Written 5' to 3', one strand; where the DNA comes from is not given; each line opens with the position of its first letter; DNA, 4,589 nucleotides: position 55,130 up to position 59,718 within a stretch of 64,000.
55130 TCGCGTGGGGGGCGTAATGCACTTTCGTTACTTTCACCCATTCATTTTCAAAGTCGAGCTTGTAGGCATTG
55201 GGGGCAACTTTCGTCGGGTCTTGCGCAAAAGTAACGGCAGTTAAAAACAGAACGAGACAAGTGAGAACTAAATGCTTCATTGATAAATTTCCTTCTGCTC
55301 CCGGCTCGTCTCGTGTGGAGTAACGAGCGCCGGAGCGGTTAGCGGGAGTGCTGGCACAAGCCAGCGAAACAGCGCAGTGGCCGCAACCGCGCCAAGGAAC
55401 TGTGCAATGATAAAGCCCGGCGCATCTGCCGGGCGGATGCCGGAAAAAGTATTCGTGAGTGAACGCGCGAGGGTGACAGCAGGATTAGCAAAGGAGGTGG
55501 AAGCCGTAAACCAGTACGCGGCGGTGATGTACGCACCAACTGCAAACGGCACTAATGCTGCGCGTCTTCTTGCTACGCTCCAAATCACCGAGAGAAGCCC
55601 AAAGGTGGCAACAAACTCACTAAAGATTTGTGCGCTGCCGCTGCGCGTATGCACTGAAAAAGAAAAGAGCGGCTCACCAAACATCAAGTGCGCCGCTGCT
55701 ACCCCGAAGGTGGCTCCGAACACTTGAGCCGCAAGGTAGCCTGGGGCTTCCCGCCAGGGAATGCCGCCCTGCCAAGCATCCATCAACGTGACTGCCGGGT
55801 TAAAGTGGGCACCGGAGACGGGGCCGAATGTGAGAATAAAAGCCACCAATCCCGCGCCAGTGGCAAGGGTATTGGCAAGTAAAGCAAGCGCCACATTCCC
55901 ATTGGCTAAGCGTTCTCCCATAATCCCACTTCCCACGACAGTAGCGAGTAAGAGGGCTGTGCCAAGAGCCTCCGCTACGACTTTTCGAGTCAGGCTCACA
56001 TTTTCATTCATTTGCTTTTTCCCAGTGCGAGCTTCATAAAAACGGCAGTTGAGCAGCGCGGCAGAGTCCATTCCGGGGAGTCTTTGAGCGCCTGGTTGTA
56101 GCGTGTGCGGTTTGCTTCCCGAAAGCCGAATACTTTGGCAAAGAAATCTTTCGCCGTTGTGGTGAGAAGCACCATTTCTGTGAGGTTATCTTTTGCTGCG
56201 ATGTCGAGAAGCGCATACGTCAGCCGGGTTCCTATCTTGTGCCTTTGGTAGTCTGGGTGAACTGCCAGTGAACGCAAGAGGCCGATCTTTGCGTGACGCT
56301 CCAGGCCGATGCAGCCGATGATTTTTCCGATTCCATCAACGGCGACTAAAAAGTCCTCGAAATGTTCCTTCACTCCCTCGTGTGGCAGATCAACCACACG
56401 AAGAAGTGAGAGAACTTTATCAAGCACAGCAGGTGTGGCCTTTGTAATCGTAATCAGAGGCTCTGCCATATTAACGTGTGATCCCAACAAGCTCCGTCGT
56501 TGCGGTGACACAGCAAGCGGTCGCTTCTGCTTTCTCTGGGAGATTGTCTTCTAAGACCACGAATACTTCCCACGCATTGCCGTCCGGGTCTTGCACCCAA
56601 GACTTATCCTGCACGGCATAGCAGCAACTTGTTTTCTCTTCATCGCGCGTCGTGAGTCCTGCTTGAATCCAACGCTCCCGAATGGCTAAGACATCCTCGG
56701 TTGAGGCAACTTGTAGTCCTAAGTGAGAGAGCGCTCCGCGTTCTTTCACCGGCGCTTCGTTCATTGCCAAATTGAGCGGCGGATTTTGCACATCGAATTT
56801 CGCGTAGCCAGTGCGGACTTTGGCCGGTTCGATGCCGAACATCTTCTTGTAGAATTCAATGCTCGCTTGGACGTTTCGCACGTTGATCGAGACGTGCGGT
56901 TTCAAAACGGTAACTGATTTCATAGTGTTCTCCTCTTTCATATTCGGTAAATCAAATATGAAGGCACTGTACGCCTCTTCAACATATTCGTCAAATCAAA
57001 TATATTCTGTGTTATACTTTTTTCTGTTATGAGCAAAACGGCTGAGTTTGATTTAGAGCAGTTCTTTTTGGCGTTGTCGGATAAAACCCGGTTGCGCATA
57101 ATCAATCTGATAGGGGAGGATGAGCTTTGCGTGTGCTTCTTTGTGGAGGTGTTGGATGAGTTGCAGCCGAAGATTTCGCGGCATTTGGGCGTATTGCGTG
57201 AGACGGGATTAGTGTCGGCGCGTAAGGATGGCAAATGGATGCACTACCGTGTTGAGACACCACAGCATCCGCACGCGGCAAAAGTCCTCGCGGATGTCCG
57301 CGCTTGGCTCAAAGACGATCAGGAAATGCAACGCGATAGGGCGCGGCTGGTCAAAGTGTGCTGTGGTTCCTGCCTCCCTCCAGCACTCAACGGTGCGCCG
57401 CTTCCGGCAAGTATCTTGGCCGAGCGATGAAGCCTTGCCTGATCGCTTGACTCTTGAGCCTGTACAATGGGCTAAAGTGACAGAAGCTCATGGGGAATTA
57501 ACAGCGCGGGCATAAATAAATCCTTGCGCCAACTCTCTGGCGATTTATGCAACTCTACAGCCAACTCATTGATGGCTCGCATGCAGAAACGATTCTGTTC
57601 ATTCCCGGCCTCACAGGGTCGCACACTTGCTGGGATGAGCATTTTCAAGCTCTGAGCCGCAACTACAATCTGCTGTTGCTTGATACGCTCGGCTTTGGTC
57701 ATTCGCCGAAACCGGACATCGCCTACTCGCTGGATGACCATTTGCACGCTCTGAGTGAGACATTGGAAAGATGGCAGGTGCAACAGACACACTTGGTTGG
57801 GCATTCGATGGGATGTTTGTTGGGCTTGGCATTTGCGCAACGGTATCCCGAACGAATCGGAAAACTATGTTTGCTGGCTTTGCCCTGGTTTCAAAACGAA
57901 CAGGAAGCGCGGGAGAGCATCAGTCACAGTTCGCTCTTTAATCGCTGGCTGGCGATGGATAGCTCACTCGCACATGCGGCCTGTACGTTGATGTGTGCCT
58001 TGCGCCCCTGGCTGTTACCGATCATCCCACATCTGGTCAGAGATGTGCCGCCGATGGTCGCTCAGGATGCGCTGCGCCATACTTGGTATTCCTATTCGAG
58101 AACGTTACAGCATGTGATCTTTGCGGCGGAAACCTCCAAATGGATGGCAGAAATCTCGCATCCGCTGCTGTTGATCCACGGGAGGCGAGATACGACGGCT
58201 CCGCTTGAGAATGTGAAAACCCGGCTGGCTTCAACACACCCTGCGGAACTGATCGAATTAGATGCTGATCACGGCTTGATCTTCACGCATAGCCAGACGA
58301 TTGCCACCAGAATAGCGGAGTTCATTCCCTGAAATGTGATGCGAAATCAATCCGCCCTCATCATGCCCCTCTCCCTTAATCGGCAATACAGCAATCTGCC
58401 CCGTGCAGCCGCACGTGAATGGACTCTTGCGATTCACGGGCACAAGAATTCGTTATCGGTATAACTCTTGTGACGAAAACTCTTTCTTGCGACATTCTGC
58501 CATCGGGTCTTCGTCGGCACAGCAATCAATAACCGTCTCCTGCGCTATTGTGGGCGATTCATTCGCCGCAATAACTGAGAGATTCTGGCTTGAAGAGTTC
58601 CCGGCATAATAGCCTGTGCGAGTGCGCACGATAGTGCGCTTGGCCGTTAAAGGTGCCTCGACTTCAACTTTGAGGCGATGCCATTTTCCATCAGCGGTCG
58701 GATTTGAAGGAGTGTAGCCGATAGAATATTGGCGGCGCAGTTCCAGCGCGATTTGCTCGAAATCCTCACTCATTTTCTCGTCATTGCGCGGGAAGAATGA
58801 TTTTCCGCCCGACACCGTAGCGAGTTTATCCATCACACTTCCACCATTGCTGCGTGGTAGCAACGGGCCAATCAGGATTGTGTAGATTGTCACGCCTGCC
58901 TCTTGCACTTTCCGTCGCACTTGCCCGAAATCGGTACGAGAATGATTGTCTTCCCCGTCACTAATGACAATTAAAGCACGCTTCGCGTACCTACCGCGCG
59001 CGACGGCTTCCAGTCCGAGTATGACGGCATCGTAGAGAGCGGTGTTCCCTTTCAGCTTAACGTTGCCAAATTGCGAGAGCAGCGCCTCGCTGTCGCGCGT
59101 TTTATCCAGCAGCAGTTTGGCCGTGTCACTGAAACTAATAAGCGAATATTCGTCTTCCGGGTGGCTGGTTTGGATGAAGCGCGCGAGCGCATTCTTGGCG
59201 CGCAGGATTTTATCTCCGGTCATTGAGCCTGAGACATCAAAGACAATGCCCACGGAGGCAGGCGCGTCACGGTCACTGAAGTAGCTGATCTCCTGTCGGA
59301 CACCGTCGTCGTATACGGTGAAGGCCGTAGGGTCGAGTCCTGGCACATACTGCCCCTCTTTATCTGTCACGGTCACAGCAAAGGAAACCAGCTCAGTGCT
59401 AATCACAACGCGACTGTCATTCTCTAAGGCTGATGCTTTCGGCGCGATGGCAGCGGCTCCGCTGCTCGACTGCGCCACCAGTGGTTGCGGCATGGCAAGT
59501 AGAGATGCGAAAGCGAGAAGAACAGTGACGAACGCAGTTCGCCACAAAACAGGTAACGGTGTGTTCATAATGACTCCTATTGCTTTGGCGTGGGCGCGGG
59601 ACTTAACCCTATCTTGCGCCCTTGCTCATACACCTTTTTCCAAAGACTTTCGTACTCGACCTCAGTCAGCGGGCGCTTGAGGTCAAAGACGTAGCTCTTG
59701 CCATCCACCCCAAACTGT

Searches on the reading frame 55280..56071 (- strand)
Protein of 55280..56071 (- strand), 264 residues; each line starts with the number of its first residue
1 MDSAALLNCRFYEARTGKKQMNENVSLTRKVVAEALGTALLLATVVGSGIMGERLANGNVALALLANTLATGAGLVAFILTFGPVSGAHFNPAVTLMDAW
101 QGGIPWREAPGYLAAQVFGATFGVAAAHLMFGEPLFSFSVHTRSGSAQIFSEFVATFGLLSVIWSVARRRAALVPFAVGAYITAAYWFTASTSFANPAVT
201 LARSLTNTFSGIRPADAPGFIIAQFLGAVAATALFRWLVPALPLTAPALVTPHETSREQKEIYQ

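Call 58: search_protein_families(library=pfam, proteins=[window:55280-56071:-], max_evalue=0.001)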
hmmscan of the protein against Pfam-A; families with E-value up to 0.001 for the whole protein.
window:55280-56071:- (264 aa): 1 family
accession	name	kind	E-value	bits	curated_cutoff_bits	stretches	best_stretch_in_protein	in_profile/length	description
PF00230.25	MIP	-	3.3e-29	102.7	25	2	24-188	4-177/222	Major intrinsic protein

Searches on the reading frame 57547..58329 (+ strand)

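Call 58: search_protein_families(library=pfam, proteins=[window:57547-58329:+], max_evalue=0.001)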
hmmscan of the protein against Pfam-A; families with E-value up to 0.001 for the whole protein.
window:57547-58329:+ (261 aa): 5 families
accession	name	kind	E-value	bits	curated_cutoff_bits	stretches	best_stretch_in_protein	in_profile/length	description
PF00561.26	Abhydrolase_1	-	1.3e-24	87.7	25.8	1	15-121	2-113/245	alpha/beta hydrolase fold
PF12697.13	Abhydrolase_6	-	3.7e-17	64.1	26.3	1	16-251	1-213/217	Alpha/beta hydrolase family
PF12146.15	Hydrolase_4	-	5.9e-14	52.4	27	1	12-222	3-209/239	Serine aminopeptidase, S33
PF10230.15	LIDHydrolase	-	2.1e-06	28.1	27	1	15-160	4-159/262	Lipid-droplet associated hydrolase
PF06821.19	Ser_hydrolase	-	2e-05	25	22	1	17-126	2-104/172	Serine hydrolase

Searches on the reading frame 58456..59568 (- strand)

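Call 58: search_protein_families(library=pfam, proteins=[window:58456-59568:-], max_evalue=0.001)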
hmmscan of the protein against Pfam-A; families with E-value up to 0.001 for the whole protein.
window:58456-59568:- (371 aa): 3 families
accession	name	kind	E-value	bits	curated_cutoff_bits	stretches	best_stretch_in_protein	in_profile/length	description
PF13519.12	VWA_2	-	1.9e-15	57.8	27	1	108-206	3-107/107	von Willebrand factor type A domain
PF00092.34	VWA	-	3.2e-13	50.7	23.8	1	107-259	3-160/174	von Willebrand factor type A domain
PF05762.20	VWA_CoxE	-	6.4e-05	22.9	26.4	1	102-230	55-184/222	VWA domain containing CoxE-like protein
